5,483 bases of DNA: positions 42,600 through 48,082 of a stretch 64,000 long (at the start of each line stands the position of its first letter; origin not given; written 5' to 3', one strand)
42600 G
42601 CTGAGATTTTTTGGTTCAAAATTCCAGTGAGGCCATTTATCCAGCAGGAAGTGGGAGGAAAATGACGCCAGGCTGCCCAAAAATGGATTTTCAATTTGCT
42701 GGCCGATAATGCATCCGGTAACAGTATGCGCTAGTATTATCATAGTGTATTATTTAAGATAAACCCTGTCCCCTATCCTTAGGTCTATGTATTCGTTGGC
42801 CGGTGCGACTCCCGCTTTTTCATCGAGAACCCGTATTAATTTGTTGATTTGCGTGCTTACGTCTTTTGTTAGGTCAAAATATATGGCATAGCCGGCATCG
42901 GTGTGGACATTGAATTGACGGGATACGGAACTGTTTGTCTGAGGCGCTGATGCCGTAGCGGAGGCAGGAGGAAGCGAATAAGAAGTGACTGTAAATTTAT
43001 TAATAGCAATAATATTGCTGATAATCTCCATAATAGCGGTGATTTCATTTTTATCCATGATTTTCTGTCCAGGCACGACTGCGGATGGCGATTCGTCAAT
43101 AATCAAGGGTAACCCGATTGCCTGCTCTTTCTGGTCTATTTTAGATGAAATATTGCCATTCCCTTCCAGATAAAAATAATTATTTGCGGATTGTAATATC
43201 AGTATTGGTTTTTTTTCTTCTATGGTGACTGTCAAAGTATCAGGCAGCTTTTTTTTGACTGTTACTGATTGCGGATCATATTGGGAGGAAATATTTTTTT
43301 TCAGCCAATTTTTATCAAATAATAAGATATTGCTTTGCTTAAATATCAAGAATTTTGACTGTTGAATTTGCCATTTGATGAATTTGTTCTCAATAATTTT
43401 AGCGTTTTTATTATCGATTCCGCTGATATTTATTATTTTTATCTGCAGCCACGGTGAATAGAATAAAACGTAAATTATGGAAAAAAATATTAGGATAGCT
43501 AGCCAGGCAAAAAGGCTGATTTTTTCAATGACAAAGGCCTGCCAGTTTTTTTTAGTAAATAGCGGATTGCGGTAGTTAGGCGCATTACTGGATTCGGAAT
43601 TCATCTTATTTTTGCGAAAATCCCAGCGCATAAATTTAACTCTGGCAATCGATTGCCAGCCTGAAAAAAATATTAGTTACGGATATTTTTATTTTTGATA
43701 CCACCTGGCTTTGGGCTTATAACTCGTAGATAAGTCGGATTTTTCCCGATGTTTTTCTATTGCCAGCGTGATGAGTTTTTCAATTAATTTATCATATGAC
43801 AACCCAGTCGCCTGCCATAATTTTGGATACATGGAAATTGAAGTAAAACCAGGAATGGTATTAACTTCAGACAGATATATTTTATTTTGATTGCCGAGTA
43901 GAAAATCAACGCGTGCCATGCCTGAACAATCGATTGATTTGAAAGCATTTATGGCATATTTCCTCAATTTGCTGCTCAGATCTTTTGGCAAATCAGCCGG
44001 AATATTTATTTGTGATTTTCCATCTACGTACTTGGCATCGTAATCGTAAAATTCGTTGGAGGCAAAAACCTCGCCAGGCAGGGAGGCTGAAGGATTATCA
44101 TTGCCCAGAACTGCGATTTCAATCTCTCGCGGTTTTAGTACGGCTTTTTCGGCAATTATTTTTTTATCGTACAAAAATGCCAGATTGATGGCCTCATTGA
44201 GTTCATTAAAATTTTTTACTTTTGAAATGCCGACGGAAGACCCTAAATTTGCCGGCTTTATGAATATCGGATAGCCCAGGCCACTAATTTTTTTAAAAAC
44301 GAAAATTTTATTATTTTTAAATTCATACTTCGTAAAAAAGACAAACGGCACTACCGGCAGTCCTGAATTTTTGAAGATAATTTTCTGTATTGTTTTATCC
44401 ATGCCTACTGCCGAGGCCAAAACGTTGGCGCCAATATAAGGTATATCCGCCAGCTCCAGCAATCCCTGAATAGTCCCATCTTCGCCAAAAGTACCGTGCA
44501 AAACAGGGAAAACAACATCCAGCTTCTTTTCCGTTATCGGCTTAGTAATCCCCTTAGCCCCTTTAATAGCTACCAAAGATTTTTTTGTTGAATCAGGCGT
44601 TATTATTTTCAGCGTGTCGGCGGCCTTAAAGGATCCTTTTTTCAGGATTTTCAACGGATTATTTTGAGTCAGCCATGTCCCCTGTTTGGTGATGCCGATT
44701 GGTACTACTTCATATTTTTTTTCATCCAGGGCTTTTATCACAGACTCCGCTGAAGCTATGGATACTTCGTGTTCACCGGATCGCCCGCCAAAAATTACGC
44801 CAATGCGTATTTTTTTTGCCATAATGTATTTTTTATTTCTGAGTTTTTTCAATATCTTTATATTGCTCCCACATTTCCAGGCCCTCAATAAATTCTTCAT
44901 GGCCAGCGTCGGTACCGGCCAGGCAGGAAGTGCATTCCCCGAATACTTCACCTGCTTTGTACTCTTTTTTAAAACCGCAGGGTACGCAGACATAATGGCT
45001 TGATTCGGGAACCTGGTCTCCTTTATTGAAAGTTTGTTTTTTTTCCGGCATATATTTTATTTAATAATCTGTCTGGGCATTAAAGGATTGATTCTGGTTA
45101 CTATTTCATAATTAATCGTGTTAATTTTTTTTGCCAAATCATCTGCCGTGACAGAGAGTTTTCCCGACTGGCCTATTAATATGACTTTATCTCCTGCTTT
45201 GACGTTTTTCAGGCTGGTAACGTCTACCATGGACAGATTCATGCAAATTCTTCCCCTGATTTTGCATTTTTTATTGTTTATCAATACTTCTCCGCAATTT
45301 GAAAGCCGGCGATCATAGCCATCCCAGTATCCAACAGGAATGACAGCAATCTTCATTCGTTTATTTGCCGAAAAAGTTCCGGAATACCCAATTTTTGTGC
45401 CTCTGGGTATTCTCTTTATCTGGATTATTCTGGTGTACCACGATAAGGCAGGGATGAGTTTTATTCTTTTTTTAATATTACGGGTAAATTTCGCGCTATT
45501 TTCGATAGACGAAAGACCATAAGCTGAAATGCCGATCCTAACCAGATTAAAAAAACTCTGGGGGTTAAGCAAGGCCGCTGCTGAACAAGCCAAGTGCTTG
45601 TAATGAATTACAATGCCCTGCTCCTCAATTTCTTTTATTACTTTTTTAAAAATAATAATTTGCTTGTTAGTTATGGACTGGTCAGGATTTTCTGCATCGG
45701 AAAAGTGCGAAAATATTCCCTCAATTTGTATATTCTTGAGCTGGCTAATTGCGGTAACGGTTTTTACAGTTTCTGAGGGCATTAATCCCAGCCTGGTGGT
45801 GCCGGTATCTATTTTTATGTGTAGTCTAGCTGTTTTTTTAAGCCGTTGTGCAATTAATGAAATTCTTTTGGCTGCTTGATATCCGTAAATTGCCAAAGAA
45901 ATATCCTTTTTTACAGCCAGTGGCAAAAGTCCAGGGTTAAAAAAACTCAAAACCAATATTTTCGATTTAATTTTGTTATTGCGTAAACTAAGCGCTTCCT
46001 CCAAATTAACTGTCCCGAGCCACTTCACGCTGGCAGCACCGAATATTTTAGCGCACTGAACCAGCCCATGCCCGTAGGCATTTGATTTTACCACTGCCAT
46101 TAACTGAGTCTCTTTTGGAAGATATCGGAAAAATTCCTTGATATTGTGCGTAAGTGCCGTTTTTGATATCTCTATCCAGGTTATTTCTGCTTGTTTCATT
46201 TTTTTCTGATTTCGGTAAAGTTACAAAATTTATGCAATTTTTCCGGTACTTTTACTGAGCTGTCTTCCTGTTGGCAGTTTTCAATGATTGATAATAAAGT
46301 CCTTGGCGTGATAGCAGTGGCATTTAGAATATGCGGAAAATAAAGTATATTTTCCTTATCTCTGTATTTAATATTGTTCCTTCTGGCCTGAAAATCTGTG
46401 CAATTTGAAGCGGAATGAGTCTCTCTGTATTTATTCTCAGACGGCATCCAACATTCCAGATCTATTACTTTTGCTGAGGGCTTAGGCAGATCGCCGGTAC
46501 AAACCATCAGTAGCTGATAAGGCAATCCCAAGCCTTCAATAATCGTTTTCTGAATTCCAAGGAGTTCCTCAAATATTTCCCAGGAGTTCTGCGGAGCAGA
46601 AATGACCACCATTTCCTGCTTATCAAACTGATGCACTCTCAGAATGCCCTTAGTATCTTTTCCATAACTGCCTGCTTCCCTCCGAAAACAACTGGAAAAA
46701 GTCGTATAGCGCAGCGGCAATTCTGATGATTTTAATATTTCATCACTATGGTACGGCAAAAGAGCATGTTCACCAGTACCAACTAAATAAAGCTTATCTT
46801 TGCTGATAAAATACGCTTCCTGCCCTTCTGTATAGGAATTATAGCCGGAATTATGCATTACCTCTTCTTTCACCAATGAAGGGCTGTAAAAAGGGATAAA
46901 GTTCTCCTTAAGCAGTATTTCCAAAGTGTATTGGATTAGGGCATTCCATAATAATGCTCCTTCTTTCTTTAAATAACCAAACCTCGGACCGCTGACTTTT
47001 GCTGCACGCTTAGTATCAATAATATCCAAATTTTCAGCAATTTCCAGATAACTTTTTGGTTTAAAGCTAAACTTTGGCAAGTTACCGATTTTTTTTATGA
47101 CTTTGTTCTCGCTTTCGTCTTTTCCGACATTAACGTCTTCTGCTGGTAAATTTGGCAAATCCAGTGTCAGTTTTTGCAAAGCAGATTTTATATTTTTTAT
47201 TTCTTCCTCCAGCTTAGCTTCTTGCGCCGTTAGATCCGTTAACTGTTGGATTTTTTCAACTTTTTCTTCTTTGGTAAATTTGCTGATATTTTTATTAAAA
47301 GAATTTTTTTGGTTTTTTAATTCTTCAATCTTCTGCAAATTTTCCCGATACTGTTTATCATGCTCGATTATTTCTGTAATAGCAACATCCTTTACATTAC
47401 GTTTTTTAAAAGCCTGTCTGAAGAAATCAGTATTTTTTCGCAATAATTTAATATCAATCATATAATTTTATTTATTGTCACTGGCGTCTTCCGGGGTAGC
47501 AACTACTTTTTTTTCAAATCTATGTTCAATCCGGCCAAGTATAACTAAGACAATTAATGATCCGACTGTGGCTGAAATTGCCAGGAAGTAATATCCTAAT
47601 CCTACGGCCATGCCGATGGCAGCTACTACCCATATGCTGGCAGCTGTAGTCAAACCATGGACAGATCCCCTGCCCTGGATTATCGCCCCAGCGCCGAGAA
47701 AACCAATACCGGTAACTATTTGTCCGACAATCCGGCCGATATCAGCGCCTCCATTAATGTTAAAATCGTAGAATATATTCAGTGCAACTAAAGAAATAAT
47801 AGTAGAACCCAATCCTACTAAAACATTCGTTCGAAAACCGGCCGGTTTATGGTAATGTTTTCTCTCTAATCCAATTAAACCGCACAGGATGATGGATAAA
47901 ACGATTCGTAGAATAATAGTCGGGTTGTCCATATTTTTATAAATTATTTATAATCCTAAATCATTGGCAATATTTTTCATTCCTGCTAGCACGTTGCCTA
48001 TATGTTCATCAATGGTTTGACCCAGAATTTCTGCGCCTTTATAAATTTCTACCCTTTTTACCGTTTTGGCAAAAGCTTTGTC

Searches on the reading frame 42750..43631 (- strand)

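Call 80: search_protein_families(library=pfam, max_evalue=0.0001, proteins=[window:42750-43631:-])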
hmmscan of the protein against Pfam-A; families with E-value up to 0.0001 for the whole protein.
window:42750-43631:- (293 aa): 1 family
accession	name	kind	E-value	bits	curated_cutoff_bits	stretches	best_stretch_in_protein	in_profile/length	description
PF08478.15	POTRA_1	-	1.2e-05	26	23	1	97-139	26-68/69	POTRA domain, FtsQ-type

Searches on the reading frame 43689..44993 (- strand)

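Call 80: search_protein_families(library=pfam, max_evalue=0.0001, proteins=[window:43689-44993:-])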
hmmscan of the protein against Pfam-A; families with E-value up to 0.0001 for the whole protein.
window:43689-44993:- (434 aa): 4 families
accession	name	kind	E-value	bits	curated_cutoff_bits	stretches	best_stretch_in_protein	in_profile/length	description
PF07478.18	Dala_Dala_lig_C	-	1.4e-75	253.7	24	1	206-409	1-204/204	D-ala D-ala ligase C-terminus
PF01820.27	Dala_Dala_lig_N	-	2.8e-39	134.8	34.6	1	63-189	1-121/121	D-ala D-ala ligase N-terminus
PF02786.22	CPSase_L_D2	-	9.8e-11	42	19.8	1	237-379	35-178/211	Carbamoyl-phosphate synthase L chain, ATP binding domain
PF02222.28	ATP-grasp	-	1.3e-05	25.4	27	1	207-377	3-159/179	ATP-grasp domain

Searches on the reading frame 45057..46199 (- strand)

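Call 80: search_protein_families(library=pfam, max_evalue=0.0001, proteins=[window:45057-46199:-])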
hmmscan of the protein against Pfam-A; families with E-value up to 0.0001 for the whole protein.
window:45057-46199:- (380 aa): 2 families
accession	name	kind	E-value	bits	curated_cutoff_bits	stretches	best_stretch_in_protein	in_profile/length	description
PF01168.26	Ala_racemase_N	-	5.9e-61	206.4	24.1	1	11-230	1-219/220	Alanine racemase, N-terminal domain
PF00842.27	Ala_racemase_C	-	4.5e-45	152.8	25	1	251-377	1-126/127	Alanine racemase, C-terminal domain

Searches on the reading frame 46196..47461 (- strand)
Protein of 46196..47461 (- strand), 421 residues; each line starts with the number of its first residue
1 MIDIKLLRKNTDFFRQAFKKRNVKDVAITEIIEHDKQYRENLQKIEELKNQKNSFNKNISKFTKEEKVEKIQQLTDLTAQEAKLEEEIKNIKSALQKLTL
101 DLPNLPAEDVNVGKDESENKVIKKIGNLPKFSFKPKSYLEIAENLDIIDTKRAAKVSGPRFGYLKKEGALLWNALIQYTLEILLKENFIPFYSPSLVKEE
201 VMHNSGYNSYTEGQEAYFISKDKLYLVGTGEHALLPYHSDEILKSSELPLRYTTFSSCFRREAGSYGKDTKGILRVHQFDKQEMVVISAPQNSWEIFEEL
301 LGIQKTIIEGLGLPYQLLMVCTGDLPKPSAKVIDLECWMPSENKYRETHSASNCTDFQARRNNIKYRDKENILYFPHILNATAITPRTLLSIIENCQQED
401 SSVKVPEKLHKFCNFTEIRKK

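Call 80: search_protein_families(library=pfam, max_evalue=0.0001, proteins=[window:46196-47461:-])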
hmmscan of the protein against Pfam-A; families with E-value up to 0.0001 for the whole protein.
window:46196-47461:- (421 aa): 2 families
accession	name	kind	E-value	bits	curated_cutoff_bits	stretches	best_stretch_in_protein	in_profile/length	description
PF00587.30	tRNA-synt_2b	-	1.9e-35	123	29.3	1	221-395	8-178/179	tRNA synthetase class II core domain (G, H, P, S and T)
PF02403.27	Seryl_tRNA_N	-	1.9e-19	70.3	28.2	1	1-106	1-108/108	Seryl-tRNA synthetase N-terminal domain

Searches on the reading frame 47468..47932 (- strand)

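Call 80: search_protein_families(library=pfam, max_evalue=0.0001, proteins=[window:47468-47932:-])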
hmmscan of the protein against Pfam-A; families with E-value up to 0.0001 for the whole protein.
window:47468-47932:- (154 aa): 1 family
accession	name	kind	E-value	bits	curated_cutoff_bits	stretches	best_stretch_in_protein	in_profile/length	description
PF02308.21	MgtC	-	9.5e-38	129.7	31.4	1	10-137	1-120/121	MgtC family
